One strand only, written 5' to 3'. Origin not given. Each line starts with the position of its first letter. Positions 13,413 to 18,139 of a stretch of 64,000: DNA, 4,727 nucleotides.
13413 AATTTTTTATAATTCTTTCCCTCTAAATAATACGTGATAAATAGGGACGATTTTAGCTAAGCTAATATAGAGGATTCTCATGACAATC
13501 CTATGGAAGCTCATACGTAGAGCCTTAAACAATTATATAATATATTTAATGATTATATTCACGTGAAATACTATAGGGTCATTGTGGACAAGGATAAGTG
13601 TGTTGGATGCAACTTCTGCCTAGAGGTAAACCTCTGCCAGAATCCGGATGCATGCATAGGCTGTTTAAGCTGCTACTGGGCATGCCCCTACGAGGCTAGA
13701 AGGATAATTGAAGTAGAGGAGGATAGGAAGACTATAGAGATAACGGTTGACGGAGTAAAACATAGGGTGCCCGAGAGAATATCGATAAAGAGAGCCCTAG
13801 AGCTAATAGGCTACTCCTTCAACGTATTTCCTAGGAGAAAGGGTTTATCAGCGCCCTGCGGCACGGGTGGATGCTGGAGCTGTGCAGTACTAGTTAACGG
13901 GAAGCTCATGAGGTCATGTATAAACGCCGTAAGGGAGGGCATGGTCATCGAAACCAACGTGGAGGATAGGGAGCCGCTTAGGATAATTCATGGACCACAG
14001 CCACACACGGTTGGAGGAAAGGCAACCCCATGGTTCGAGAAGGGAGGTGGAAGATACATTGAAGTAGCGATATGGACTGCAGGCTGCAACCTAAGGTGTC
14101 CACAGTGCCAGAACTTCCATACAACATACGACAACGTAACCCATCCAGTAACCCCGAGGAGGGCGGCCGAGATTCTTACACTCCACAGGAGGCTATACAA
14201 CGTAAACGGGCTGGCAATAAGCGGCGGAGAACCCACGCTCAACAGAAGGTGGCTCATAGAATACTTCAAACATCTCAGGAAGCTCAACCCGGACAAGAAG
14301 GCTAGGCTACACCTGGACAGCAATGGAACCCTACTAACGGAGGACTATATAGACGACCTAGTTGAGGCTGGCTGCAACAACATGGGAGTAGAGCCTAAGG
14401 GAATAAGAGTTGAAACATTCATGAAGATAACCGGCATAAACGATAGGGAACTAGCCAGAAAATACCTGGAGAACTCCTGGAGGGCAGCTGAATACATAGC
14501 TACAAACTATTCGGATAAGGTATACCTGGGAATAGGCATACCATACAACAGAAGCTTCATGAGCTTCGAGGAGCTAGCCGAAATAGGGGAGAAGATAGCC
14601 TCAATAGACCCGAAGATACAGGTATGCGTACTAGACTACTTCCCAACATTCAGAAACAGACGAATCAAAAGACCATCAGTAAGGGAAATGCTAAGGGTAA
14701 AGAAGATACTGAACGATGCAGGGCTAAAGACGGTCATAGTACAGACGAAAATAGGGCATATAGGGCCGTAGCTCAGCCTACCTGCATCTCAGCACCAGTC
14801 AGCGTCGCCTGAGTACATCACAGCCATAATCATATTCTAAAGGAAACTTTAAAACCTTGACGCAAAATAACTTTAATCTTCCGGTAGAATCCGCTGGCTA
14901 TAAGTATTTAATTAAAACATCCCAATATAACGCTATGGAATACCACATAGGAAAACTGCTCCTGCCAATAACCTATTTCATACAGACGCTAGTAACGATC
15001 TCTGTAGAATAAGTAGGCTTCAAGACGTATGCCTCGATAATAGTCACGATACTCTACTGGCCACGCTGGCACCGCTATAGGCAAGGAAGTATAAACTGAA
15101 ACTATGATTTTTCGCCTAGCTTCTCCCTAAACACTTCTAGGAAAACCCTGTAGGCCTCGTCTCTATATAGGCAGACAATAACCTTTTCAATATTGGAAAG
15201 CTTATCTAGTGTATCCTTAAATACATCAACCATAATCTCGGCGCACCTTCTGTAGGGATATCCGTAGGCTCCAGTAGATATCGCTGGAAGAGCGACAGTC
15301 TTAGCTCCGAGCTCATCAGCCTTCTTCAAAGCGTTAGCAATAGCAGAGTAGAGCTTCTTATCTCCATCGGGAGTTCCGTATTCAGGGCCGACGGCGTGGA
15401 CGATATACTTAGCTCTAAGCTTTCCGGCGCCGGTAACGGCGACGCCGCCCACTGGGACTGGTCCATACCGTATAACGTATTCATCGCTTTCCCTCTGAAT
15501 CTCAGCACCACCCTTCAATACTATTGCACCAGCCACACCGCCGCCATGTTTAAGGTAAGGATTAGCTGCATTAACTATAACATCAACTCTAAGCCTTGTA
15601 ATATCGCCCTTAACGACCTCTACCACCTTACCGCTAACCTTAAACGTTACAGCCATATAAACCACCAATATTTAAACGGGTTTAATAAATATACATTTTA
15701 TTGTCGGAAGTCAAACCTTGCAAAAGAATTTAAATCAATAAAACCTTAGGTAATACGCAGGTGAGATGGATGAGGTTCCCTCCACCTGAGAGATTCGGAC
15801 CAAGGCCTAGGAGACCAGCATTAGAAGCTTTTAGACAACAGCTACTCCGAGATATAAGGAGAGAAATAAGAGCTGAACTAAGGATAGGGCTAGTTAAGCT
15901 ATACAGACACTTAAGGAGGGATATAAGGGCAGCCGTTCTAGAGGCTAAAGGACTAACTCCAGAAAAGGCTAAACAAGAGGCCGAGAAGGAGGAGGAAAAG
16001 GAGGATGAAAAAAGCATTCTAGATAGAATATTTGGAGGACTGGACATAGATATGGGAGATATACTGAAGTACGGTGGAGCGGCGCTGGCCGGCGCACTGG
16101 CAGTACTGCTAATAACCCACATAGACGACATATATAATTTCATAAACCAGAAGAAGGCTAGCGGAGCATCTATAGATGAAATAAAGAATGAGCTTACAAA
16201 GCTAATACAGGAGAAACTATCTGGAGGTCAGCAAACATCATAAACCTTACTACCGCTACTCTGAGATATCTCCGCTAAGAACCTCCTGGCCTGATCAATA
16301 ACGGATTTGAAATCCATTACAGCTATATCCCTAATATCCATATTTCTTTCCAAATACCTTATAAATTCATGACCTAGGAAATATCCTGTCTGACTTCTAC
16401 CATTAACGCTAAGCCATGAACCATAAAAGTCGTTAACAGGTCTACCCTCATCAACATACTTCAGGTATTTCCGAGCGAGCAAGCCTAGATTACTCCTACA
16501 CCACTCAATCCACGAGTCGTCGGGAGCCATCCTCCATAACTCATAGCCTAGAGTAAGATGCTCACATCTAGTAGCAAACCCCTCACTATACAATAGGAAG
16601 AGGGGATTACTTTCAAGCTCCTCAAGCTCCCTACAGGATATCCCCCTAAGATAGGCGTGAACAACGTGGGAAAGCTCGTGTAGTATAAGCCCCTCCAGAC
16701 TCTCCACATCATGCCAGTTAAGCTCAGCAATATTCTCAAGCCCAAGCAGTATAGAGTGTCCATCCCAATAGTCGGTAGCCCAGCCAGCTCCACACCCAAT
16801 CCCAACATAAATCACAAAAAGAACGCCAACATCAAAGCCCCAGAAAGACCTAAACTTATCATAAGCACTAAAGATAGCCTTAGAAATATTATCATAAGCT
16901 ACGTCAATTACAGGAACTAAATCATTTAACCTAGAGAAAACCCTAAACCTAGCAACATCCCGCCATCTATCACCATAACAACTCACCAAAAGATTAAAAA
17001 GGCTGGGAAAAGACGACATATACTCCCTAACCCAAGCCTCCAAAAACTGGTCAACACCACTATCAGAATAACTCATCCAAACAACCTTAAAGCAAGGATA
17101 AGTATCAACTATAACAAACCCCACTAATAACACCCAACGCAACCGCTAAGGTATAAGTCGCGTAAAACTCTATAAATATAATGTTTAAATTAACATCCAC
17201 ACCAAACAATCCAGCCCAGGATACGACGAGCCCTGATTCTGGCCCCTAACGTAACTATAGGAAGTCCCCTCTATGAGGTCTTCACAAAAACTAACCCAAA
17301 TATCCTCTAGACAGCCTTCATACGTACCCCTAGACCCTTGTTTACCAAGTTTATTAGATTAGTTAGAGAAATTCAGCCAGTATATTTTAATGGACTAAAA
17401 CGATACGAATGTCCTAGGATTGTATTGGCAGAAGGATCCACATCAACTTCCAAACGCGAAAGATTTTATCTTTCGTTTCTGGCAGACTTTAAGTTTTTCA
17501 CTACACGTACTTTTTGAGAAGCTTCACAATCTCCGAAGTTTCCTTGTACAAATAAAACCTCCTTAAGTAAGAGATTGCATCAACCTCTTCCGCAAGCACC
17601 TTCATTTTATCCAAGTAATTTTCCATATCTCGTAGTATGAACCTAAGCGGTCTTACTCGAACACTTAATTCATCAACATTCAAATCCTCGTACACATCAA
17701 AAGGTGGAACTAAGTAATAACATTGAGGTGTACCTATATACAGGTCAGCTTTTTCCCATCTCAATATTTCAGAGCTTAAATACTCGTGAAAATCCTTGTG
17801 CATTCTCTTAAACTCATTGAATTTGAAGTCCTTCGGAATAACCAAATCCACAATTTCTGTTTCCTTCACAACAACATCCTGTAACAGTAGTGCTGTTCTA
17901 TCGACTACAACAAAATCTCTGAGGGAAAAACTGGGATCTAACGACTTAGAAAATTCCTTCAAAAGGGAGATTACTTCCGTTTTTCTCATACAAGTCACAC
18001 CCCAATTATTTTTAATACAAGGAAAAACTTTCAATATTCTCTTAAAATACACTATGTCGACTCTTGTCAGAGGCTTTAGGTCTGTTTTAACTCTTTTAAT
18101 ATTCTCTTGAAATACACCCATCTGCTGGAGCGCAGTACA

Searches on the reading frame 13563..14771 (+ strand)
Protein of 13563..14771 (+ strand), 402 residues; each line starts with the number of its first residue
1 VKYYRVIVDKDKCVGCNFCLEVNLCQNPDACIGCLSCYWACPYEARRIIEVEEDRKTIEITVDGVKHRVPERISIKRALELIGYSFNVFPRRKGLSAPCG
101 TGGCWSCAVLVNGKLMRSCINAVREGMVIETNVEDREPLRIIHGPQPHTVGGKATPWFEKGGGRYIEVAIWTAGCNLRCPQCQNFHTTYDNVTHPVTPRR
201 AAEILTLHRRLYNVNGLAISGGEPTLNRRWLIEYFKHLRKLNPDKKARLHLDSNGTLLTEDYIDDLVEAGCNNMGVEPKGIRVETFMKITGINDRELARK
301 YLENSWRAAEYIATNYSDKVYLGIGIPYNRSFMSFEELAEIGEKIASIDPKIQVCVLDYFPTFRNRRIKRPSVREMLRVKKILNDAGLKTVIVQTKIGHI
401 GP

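Call 8: search_protein_families(library=pfam, proteins=[window:13563-14771:+])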
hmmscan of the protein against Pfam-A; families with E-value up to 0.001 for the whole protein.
window:13563-14771:+ (402 aa): 9 families
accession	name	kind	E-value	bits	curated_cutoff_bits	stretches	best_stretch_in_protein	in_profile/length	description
PF04055.27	Radical_SAM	-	4.3e-18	66.5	29.5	1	171-327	3-152/166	Radical SAM superfamily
PF13353.11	Fer4_12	-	7.9e-12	46.1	22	1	166-247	6-86/137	4Fe-4S single cluster domain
PF13510.11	Fer2_4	-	1.1e-08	35.4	22.8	1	56-132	2-80/82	2Fe-2S iron-sulfur cluster binding domain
PF00037.32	Fer4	-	2.8e-06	27.3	21.1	1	27-46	4-23/24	4Fe-4S binding domain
PF12837.12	Fer4_6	-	3.2e-05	24.1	25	1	27-45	5-23/24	4Fe-4S binding domain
PF14697.11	Fer4_21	-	8.1e-05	23.1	35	0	28-56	5-33/59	4Fe-4S dicluster domain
PF12797.12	Fer4_2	-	0.00015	21.9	24.5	0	27-43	6-22/22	4Fe-4S binding domain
PF14555.12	UBA_4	-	0.00053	20.2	21.8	0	283-305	4-25/43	UBA-like domain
PF13237.11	Fer4_10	-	0.00073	19.9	25.5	0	26-50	4-22/53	4Fe-4S dicluster domain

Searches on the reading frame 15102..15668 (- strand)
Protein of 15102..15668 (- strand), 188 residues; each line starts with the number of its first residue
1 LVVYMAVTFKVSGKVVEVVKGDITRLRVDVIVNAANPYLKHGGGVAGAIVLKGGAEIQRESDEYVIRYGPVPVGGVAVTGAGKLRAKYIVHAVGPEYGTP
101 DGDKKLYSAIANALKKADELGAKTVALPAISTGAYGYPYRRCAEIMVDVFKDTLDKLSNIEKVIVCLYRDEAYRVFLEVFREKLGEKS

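Call 8: search_protein_families(library=pfam, proteins=[window:15102-15668:-])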
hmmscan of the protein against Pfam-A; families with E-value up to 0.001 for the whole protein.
window:15102-15668:- (188 aa): 1 family
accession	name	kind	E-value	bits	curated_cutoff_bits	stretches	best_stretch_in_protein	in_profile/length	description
PF01661.27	Macro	-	2.1e-36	124.8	22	1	32-146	1-118/118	Macro domain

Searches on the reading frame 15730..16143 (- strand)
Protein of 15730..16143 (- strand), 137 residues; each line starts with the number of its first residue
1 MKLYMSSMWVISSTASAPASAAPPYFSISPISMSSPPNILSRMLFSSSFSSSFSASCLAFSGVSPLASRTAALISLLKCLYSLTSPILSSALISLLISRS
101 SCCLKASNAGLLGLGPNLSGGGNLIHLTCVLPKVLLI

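Call 8: search_protein_families(library=pfam, proteins=[window:15730-16143:-])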
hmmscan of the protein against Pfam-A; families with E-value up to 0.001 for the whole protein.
window:15730-16143:- (137 aa): 0 families

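Call 28: find_encoding_contigs(protein=window:15730-16143:-, flank=10000, max_places=10)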
Protein window:15730-16143:- (137 aa): no gene with exactly this product is on record in the collection.

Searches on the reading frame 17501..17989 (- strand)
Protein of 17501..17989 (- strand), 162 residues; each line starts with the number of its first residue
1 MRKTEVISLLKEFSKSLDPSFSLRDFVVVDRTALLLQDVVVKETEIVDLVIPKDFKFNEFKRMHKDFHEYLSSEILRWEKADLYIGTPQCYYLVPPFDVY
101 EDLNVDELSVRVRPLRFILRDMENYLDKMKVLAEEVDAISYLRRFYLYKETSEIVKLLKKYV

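Call 26: find_encoding_contigs(protein=window:17501-17989:-, flank=10000, max_places=10)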
Protein window:17501-17989:- (162 aa): no gene with exactly this product is on record in the collection.

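Call 29: find_homologous_proteins(query=window:17501-17989:-)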
Query window:17501-17989:- (162 aa): 2 proteins with E <= 0.001 among 81 candidates. Only proteins of 89 to 284 residues were searched: fused or split forms outside these lengths cannot appear, so this answer is no evidence that the protein stands alone or is whole; lengths 'longer' or 'shorter' looks for them.
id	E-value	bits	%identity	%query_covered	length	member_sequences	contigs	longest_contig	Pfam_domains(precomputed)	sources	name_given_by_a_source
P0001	5.4e-94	330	98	100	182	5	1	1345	-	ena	-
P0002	3.6e-75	269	81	100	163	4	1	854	-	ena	-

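Call 30: list_cluster_members(proteins=[P0001, P0002])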
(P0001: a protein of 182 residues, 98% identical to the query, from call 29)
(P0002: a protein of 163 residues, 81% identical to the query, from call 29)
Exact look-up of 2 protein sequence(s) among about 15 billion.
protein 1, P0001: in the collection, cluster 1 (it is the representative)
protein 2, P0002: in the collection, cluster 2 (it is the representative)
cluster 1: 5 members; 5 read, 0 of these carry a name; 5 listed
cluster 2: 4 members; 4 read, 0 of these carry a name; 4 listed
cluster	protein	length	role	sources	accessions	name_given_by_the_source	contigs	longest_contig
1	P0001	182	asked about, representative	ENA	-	-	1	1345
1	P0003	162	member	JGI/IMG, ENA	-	-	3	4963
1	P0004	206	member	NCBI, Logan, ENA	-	-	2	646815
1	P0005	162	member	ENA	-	-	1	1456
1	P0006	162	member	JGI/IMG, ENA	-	-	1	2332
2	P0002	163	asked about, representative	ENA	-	-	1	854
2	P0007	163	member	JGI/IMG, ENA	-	-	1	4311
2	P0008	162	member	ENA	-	-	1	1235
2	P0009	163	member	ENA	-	-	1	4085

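Call 31: find_encoding_contigs(protein=P0004, flank=10000, max_places=10)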
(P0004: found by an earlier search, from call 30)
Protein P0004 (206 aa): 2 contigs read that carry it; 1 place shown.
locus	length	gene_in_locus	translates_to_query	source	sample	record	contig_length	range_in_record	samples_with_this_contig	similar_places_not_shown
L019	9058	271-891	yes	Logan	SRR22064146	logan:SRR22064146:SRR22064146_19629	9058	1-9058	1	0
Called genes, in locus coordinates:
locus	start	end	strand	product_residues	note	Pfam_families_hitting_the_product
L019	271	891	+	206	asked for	-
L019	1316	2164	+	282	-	-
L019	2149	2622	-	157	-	-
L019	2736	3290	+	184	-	PF01661:Macro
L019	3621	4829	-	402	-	PF00037:Fer4 (faint), PF12837:Fer4_6 (faint), PF13510:Fer2_4, PF13353:Fer4_12, PF04055:Radical_SAM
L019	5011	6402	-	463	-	-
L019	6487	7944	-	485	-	-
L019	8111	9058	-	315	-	?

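Call 32: find_encoding_contigs(protein=P0003, flank=10000, max_places=10)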
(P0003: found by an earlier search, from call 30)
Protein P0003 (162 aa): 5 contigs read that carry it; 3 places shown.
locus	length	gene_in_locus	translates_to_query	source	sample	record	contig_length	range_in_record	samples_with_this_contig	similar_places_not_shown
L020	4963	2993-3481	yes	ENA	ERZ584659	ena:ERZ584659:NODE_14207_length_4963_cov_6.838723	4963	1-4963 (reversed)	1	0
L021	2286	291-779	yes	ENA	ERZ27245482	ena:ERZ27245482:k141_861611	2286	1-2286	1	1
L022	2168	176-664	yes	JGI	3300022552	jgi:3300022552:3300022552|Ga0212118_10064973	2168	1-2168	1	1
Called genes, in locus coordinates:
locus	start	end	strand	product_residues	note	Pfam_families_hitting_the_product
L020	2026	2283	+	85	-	-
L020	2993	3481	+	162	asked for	-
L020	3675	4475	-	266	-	PF00561:Abhydrolase_1 (weak), PF01738:DLH (weak), PF02230:Abhydrolase_2, PF10503:Esterase_PHB (weak), PF20434:BD-FAE (faint), PF00326:Peptidase_S9 (faint)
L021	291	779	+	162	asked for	-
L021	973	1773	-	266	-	PF00561:Abhydrolase_1 (weak), PF01738:DLH (weak), PF02230:Abhydrolase_2, PF10503:Esterase_PHB (weak), PF20434:BD-FAE (faint), PF00326:Peptidase_S9 (faint)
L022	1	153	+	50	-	?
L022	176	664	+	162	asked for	-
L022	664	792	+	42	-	-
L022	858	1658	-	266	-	PF00561:Abhydrolase_1 (weak), PF01738:DLH (weak), PF02230:Abhydrolase_2, PF10503:Esterase_PHB (weak), PF20434:BD-FAE (faint), PF00326:Peptidase_S9 (faint)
